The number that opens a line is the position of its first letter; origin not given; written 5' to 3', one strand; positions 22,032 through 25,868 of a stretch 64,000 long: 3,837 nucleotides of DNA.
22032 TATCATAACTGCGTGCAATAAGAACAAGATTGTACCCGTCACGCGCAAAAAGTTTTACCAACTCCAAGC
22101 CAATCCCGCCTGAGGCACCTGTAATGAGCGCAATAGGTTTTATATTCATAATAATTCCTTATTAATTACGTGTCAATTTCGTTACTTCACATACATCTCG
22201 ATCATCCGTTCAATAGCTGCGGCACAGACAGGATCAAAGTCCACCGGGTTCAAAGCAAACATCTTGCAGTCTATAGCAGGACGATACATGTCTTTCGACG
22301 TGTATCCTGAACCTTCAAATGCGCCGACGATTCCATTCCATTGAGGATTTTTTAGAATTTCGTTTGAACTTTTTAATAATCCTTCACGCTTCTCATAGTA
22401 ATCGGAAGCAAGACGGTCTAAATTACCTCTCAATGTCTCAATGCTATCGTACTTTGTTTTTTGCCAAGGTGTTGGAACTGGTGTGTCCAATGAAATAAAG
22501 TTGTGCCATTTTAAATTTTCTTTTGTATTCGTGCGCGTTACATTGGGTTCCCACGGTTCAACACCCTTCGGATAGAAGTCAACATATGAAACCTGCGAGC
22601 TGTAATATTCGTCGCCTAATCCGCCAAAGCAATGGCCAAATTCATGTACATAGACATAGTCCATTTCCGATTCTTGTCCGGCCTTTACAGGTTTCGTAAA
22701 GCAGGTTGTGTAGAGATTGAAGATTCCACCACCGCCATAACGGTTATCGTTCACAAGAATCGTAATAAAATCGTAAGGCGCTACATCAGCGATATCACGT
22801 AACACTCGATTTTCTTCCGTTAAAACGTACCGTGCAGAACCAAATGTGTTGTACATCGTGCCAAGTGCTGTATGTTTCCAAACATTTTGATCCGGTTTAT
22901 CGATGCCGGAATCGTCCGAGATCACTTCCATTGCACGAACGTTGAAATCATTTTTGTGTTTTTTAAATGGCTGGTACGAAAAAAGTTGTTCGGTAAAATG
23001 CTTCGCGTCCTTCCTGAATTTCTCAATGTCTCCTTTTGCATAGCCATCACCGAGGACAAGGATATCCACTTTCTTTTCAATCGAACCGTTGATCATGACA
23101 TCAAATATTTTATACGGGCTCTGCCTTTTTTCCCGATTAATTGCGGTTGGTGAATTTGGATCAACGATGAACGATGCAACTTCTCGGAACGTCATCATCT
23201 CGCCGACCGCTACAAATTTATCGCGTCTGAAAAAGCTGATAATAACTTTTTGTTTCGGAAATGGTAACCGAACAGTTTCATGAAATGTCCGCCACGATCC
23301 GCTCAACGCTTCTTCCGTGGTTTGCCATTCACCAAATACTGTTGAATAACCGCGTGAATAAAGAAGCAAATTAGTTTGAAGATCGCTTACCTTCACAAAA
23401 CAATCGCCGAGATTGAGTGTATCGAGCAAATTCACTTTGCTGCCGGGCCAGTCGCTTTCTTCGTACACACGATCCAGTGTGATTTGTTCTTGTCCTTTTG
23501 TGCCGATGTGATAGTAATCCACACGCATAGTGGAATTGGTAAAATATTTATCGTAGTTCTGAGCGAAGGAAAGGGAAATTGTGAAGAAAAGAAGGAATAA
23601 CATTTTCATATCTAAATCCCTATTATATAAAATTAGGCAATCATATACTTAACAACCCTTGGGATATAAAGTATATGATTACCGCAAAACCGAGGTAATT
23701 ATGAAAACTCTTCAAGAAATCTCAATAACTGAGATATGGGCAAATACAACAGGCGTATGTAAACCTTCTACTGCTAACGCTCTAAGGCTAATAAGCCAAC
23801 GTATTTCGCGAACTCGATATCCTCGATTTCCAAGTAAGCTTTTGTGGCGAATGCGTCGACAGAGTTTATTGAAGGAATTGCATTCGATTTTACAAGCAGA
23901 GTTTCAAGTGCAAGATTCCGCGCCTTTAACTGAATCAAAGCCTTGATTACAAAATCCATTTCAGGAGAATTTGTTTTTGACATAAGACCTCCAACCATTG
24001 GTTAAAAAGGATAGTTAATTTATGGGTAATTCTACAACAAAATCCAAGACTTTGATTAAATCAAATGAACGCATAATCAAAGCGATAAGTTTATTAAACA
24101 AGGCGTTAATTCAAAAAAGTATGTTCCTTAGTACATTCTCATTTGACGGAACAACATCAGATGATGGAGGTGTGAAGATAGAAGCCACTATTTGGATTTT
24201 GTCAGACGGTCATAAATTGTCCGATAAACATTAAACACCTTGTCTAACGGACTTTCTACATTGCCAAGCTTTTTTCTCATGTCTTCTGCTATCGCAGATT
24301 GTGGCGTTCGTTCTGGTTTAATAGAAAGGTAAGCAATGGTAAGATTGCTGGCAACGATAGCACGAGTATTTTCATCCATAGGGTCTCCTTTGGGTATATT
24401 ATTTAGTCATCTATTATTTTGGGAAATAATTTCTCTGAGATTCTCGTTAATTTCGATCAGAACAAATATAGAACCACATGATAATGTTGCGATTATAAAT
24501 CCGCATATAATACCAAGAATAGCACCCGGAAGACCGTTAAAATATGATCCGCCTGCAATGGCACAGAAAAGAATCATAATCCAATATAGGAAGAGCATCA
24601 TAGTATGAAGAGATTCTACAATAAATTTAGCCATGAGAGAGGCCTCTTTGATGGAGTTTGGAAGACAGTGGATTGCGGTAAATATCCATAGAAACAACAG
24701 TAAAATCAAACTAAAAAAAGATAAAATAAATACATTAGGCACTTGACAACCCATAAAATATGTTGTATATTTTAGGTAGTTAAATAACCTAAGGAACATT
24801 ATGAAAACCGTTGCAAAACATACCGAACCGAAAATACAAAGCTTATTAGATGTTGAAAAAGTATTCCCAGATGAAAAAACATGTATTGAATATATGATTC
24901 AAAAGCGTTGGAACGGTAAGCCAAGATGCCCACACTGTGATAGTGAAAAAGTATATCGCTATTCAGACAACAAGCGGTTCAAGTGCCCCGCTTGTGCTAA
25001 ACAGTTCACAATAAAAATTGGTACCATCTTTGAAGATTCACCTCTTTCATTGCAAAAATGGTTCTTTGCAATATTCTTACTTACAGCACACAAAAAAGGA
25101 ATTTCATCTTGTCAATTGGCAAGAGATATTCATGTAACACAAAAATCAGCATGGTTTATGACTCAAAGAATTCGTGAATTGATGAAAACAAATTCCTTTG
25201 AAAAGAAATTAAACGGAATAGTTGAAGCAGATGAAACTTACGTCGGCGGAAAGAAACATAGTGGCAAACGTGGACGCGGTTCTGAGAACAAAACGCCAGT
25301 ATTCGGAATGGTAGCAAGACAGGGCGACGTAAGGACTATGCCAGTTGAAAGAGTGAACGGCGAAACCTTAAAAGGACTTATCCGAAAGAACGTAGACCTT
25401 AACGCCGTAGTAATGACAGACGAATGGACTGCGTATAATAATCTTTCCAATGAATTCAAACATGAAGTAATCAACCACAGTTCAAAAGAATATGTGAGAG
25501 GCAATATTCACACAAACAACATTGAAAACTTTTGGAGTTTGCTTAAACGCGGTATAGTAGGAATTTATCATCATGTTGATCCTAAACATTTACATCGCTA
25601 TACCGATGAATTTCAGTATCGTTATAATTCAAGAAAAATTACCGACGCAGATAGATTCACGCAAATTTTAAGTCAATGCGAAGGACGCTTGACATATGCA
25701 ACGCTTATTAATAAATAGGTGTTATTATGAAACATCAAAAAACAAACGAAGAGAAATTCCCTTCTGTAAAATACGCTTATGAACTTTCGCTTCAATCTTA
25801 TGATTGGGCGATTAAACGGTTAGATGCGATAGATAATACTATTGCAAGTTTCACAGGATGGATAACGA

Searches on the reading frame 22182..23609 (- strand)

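Call 47: search_protein_families(library=pfam, proteins=[window:22182-23609:-], max_evalue=0.001)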
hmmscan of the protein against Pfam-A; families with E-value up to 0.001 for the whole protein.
window:22182-23609:- (475 aa): 2 families
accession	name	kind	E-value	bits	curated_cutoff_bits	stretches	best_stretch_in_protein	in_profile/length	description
PF09471.16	Peptidase_M64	-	3.1e-79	266.7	26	1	176-470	8-302/302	IgA Peptidase M64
PF16217.10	M64_N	-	2.1e-36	124.6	27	1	18-133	1-115/122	Peptidase M64 N-terminus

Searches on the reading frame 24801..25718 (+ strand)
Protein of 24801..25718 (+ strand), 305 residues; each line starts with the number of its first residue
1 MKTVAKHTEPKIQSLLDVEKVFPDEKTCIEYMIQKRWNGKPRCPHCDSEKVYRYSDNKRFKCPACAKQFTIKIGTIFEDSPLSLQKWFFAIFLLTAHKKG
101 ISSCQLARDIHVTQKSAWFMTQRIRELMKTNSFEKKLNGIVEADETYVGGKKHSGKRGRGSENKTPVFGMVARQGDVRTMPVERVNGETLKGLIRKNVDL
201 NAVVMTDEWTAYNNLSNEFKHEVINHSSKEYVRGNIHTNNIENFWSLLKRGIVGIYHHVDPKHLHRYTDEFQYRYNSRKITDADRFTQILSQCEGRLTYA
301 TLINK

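Call 47: search_protein_families(library=pfam, proteins=[window:24801-25718:+], max_evalue=0.001)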
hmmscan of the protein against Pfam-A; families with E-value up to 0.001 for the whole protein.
window:24801-25718:+ (305 aa): 3 families
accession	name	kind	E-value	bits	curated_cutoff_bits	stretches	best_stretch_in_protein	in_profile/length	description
PF12762.13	DDE_Tnp_IS1595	-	1.4e-46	158.7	27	1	136-276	1-153/153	ISXO2-like transposase domain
PF12760.12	Zn_ribbon_IS1595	-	8.9e-14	51.6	25.4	1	23-68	1-46/46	Transposase zinc-ribbon domain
PF08274.17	Zn_Ribbon_YjdM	-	2.6e-07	31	30.8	1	41-70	3-30/30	PhnA Zinc-Ribbon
